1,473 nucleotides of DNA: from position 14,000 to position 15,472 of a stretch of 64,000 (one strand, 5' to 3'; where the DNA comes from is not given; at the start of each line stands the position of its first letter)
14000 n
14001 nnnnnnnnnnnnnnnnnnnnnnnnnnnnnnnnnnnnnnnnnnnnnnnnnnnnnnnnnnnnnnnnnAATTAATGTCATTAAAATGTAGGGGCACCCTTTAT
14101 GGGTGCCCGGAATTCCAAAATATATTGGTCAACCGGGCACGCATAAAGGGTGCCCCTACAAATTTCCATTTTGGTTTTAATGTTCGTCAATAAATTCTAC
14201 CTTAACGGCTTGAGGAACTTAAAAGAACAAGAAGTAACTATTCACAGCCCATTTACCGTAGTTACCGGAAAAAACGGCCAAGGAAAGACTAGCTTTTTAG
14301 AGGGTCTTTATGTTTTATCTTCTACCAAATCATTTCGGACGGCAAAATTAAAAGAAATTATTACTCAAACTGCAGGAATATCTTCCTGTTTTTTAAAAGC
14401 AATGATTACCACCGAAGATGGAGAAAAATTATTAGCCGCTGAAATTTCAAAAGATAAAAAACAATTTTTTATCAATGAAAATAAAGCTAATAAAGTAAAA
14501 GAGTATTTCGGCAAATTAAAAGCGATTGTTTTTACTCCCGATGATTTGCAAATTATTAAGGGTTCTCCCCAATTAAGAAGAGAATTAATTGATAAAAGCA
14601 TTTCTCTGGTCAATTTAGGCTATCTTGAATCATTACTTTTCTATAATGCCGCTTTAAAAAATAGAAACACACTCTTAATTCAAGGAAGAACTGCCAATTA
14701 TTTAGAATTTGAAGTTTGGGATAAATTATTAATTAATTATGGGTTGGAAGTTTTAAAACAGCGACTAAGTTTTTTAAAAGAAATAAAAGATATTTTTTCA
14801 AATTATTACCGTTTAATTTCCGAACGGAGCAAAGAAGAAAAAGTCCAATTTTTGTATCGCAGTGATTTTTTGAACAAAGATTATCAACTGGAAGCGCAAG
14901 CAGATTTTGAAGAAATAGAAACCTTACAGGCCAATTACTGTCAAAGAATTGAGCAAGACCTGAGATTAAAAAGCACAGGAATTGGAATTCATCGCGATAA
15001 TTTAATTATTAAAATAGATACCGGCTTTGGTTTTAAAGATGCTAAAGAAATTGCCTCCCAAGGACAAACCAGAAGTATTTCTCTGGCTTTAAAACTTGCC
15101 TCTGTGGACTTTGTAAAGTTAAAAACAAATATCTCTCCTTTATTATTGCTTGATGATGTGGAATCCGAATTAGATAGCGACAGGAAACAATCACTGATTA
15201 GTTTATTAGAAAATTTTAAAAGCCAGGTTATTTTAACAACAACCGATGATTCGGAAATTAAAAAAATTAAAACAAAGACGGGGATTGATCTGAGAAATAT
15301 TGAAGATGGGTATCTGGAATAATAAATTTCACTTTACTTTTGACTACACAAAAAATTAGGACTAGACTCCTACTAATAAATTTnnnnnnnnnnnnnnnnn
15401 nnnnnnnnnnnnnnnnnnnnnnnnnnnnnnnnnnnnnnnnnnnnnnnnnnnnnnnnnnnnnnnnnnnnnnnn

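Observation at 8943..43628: Family of GC-rich palindromic hairpin repeats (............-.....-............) at five gene ends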

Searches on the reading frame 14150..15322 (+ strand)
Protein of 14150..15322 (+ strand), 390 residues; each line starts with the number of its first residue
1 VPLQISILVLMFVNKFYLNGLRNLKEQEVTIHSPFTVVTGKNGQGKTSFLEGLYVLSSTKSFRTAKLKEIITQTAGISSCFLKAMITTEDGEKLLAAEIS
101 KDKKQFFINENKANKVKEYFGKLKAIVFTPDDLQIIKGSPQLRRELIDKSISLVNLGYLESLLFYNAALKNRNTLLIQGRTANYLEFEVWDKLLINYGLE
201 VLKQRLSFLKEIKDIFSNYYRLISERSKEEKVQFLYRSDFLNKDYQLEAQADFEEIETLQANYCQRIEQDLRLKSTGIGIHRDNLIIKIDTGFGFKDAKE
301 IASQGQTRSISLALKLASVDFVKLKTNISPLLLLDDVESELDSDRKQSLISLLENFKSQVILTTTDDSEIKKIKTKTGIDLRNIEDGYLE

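Call 14: search_protein_families(library=ncbifam, proteins=[window:14150-15322:+])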
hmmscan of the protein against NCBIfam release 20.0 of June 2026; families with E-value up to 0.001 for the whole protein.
window:14150-15322:+ (390 aa): 6 families
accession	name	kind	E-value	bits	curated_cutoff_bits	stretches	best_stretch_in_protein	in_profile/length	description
TIGR00611.2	recf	equivalog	6.4e-88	295.2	172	1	14-365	2-339/339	DNA replication/repair protein RecF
NF010680.0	PRK14079.1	equivalog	2.9e-48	164.7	386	1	19-367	9-328/349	recombination protein F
NF045487.1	ASRP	equivalog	3.1e-08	32.7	300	0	24-60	5-41/593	archaea-specific SMC-related protein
NF041760.1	PtuA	equivalog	1e-05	24.6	500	1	12-57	51-96/524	retron Ec78 anti-phage system effector ATPase PtuA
TIGR02673.1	FtsE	equivalog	6.7e-05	22.7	264.85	0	10-56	4-51/214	cell division ATP-binding protein FtsE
NF002572.0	PRK02224.1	equivalog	0.00067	18.1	1087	0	11-75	1-65/888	DNA double-strand break repair ATPase Rad50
